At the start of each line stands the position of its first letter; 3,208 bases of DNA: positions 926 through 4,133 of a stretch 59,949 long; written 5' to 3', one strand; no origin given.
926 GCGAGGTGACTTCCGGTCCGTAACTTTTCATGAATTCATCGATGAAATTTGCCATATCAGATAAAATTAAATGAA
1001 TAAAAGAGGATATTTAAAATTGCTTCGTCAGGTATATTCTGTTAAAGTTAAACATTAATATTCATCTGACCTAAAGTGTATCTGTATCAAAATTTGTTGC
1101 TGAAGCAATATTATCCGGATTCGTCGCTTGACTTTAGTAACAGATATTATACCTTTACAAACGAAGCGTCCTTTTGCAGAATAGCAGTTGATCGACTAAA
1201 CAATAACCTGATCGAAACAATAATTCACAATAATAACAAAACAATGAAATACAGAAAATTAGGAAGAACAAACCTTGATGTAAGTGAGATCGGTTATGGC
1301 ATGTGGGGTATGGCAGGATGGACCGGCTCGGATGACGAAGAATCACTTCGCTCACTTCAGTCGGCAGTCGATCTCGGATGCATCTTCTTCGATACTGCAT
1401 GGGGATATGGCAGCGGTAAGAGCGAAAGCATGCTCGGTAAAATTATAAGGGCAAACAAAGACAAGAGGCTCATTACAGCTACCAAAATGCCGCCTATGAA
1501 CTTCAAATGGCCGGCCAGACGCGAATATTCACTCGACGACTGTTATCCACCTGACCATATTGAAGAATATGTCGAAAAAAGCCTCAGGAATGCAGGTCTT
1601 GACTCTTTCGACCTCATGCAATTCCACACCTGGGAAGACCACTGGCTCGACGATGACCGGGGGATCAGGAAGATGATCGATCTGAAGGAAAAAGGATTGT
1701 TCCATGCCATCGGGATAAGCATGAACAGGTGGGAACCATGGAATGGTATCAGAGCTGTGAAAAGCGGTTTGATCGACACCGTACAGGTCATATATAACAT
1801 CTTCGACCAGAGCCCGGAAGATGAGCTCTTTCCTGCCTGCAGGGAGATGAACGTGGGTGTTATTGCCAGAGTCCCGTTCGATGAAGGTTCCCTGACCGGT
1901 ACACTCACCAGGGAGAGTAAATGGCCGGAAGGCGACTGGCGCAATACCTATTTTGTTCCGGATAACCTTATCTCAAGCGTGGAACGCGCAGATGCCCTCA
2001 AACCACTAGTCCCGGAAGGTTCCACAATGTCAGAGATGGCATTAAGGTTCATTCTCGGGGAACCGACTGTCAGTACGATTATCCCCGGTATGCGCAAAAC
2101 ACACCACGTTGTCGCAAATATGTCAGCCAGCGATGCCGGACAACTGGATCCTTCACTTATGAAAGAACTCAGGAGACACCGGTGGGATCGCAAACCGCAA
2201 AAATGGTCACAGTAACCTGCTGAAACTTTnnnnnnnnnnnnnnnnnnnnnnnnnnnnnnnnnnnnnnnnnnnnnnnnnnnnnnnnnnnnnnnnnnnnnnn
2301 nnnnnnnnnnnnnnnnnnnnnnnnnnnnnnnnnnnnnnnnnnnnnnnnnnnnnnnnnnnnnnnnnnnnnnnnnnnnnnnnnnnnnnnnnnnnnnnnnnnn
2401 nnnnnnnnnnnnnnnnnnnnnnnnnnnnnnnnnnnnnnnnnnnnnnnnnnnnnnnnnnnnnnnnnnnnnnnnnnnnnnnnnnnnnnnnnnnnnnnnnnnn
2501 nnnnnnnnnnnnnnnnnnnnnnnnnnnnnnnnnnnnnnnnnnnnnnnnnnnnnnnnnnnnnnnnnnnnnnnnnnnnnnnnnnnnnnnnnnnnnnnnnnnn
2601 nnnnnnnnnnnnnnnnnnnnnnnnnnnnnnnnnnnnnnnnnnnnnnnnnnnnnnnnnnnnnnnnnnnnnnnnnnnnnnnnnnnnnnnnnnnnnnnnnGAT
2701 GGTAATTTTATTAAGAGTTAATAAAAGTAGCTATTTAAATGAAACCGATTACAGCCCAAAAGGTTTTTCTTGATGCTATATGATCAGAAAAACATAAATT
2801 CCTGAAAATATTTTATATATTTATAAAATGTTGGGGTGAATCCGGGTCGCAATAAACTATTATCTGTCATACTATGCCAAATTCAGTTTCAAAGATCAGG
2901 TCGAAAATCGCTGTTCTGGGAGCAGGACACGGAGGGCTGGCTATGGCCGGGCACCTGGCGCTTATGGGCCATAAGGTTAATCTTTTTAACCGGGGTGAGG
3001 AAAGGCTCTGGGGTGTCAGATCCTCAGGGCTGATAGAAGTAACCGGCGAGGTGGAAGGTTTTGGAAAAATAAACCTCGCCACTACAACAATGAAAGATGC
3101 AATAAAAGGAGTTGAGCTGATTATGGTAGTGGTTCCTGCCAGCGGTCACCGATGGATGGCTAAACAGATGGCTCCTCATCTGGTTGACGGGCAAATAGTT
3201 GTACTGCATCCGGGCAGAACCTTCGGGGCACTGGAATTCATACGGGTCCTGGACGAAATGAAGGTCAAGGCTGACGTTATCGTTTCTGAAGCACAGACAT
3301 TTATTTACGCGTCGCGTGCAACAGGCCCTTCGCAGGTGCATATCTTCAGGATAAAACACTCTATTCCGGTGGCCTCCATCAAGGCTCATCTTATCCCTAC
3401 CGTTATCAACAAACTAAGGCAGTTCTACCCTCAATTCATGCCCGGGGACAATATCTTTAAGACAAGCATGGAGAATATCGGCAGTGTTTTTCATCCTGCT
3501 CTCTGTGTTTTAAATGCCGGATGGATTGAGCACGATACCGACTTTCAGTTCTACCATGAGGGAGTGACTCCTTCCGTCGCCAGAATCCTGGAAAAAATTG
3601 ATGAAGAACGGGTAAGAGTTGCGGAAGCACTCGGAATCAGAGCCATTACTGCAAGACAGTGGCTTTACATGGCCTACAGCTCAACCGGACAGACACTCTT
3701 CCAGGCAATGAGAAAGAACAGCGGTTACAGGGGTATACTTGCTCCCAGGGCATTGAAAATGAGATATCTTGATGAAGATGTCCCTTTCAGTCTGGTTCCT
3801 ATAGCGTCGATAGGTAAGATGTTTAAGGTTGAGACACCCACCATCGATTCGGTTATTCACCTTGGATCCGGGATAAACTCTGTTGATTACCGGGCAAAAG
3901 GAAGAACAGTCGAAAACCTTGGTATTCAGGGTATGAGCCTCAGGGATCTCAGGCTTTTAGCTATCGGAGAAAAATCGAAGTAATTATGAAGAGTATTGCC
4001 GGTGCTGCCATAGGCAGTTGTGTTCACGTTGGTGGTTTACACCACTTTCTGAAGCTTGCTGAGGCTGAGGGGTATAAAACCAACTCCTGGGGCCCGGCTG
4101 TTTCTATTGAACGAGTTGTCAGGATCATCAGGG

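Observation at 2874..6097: Coupled opine-dehydrogenase-like gene and fused B12-domain/mutase-barrel-like gene with CxHxxG, abutting an Lrp/AsnC regulator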

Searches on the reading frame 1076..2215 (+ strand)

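Call 3: search_protein_families(library=pfam, proteins=[window:1076-2215:+], max_evalue=0.01)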
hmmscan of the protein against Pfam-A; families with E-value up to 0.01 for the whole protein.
window:1076-2215:+ (379 aa): 1 family
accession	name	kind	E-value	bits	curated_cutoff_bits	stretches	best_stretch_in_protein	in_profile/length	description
PF00248.27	Aldo_ket_red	-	1e-47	163.1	24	1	71-368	1-289/291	Aldo/keto reductase family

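Call 4: search_protein_families(library=ncbifam, proteins=[window:1076-2215:+], max_evalue=0.01)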
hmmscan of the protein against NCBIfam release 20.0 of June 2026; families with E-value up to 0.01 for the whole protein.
window:1076-2215:+ (379 aa): 5 families
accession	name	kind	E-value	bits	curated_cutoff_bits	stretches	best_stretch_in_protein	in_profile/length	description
NF049922.1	MethglyxlRedYdjG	equivalog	1.8e-34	119.2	550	1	57-354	1-307/326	NADH-dependent methylglyoxal reductase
TIGR01293.1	Kv_beta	subfamily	5.8e-12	45.3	365.4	1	57-213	1-150/319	voltage-dependent potassium channel subunit beta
NF007695.0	PRK10376.1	subfamily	2.1e-10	40.2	280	1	66-268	14-212/290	oxidoreductase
NF007388.0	PRK09912.1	subfamily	4.5e-08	32.4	448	1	54-362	10-325/346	L-glyceraldehyde 3-phosphate reductase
NF008598.0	PRK11565.1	equivalog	0.00097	18.3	425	1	78-216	19-139/275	2,5-didehydrogluconate reductase DkgA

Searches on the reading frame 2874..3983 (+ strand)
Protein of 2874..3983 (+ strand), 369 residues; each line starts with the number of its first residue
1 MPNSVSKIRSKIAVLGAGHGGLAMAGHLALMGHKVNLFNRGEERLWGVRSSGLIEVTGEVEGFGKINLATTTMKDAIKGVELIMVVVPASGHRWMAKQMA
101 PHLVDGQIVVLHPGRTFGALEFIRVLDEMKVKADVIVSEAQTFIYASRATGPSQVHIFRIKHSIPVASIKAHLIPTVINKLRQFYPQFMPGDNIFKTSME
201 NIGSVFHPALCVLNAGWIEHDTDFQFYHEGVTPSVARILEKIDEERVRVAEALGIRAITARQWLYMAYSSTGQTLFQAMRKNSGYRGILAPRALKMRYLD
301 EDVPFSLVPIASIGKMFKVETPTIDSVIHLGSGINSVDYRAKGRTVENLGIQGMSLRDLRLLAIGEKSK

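Call 3: search_protein_families(library=pfam, proteins=[window:2874-3983:+], max_evalue=0.01)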
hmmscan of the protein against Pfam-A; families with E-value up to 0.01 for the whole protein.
window:2874-3983:+ (369 aa): 6 families
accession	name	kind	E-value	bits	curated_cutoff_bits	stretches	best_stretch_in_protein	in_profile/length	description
PF02317.23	Octopine_DH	-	1.7e-46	158.4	30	1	192-334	3-149/150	NAD/NADP octopine/nopaline dehydrogenase, alpha-helical domain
PF01210.29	NAD_Gly3P_dh_N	-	5e-08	33.5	23.1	1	11-110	1-100/158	NAD-dependent glycerol-3-phosphate dehydrogenase N-terminus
PF03446.21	NAD_binding_2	-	2.9e-06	27.8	21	1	11-110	1-90/161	NAD binding domain of 6-phosphogluconate dehydrogenase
PF02558.23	ApbA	-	6.4e-06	26.3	22.2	1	12-111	1-98/150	Ketopantoate reductase PanE/ApbA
PF03807.23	F420_oxidored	-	0.00013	22.9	21.6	1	11-110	1-89/94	NADP oxidoreductase coenzyme F420-dependent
PF07992.20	Pyr_redox_2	-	0.0016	18.4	26.1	1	11-46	2-37/291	Pyridine nucleotide-disulphide oxidoreductase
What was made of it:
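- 2874..3983 (+): Opine dehydrogenase family gene (369 aa), CENDH-like. Pfam Octopine_DH 1.7e-46 (call 3).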

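Call 4: search_protein_families(library=ncbifam, proteins=[window:2874-3983:+], max_evalue=0.01)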
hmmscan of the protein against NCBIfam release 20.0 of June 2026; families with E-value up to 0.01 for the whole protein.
window:2874-3983:+ (369 aa): 30 families (the best 25 are shown)
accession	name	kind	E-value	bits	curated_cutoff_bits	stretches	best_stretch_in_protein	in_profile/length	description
NF000942.0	PRK00094.1-4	subfamily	4.3e-09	36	257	1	10-111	3-104/334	NAD(P)H-dependent glycerol-3-phosphate dehydrogenase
NF000941.0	PRK00094.1-3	equivalog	2e-08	33.9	423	1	10-110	2-102/336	NAD(P)H-dependent glycerol-3-phosphate dehydrogenase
NF000946.0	PRK00094.2-4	equivalog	8.8e-08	31.5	455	1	10-110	5-105/342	NAD(P)H-dependent glycerol-3-phosphate dehydrogenase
NF000940.0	PRK00094.1-2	subfamily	1.6e-07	31.2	202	1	11-155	2-137/330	NAD(P)H-dependent glycerol-3-phosphate dehydrogenase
TIGR00745.1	apbA_panE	subfamily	3.3e-06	26.6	141.35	1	11-111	1-100/305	2-dehydropantoate 2-reductase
NF006083.0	PRK08229.1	equivalog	7.1e-06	25.2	371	1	10-110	3-104/341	2-dehydropantoate 2-reductase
NF009410.0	PRK12771.1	subfamily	8.1e-06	24.7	516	1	10-43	139-172/566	NAD(P)-binding protein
NF009409.0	PRK12770.1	subfamily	3.1e-05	23.2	343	1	7-40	16-49/360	putative glutamate synthase subunit beta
NF009414.0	PRK12778.1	equivalog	6.7e-05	21.3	1103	1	2-40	424-462/752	bifunctional dihydroorotate dehydrogenase B NAD binding subunit/NADPH-dependent glutamate synthase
NF005089.0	PRK06522.1-4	subfamily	7.7e-05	22.2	223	1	11-110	2-98/326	2-dehydropantoate 2-reductase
NF000939.0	PRK00094.1-1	equivalog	9.3e-05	21.6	473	1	9-110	5-106/339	NAD(P)H-dependent glycerol-3-phosphate dehydrogenase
NF000947.0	PRK00094.2-5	equivalog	0.00012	21.7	251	1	10-102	5-96/323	NAD(P)H-dependent glycerol-3-phosphate dehydrogenase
NF000944.0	PRK00094.2-2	equivalog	0.00015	20.7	603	1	8-114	19-125/371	NAD(P)H-dependent glycerol-3-phosphate dehydrogenase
TIGR01316.1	gltA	equivalog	0.00019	20.4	471.75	1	8-39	132-163/449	NADPH-dependent glutamate synthase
NF004458.0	PRK05787.2-1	equivalog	0.00037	20.1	324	1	85-143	108-166/195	cobalt-precorrin-7 (C(5))-methyltransferase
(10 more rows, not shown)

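Call 11: search_solved_structures(query=window:2874-3983:+, max_evalue=0.01)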
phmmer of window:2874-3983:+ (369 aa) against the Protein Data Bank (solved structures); distinct sequences matched with E-value up to 0.01: 5.
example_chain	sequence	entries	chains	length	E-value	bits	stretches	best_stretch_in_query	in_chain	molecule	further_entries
1bg6_A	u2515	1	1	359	1.1e-68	235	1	12-360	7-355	N-(1-D-CARBOXYLETHYL)-L-NORVALINE DEHYDROGENASE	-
3c7a_A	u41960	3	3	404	2.2e-05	26.7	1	11-329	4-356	Octopine dehydrogenase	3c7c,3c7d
3iqd_B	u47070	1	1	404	2.7e-05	26.4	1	11-329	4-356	Octopine dehydrogenase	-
3hwr_A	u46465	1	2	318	0.00012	24.3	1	11-137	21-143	2-dehydropantoate 2-reductase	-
3k96_A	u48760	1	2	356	0.00086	21.5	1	3-108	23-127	Glycerol-3-phosphate dehydrogenase [NAD(P)+]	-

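Call 67: search_solved_structures(query=window:2874-3980:+, max_evalue=1e-10, show_alignments=1)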
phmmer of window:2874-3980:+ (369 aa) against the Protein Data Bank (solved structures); distinct sequences matched with E-value up to 1e-10: 1.
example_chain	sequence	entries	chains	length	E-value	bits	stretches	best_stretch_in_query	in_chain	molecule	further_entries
1bg6_A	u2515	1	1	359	1.1e-68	235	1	12-360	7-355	N-(1-D-CARBOXYLETHYL)-L-NORVALINE DEHYDROGENASE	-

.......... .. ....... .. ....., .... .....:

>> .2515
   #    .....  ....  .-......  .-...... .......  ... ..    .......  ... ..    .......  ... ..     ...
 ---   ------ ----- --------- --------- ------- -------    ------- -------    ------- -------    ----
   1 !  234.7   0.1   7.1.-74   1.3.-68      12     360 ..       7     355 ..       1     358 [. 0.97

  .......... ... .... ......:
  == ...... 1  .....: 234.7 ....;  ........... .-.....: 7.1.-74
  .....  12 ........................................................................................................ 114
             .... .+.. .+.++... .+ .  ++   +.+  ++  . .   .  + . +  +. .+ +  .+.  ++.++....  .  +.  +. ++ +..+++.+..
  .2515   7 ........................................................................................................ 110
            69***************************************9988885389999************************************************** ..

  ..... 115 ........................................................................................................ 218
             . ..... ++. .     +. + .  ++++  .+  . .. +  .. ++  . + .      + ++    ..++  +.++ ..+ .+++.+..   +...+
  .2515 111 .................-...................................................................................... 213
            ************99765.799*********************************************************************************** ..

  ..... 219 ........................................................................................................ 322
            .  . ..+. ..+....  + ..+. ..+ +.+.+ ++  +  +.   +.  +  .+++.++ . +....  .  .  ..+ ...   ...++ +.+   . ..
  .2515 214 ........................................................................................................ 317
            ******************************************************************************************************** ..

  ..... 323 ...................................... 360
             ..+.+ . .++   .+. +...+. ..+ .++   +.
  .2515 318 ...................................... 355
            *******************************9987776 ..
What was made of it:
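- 2874..3983 (+): Aligns end to end with PDB 1bg6 at 1.1e-68 (calls 11, 67).
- On Opine dehydrogenase (PF02317, CENDH-like): Residues 12-360 align with 1bg6 residues 7-355 at 1.1e-68 (call 67). His207/Arg297/Asp302 align with CENDH His202/Arg292/Asp297 (call 67).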
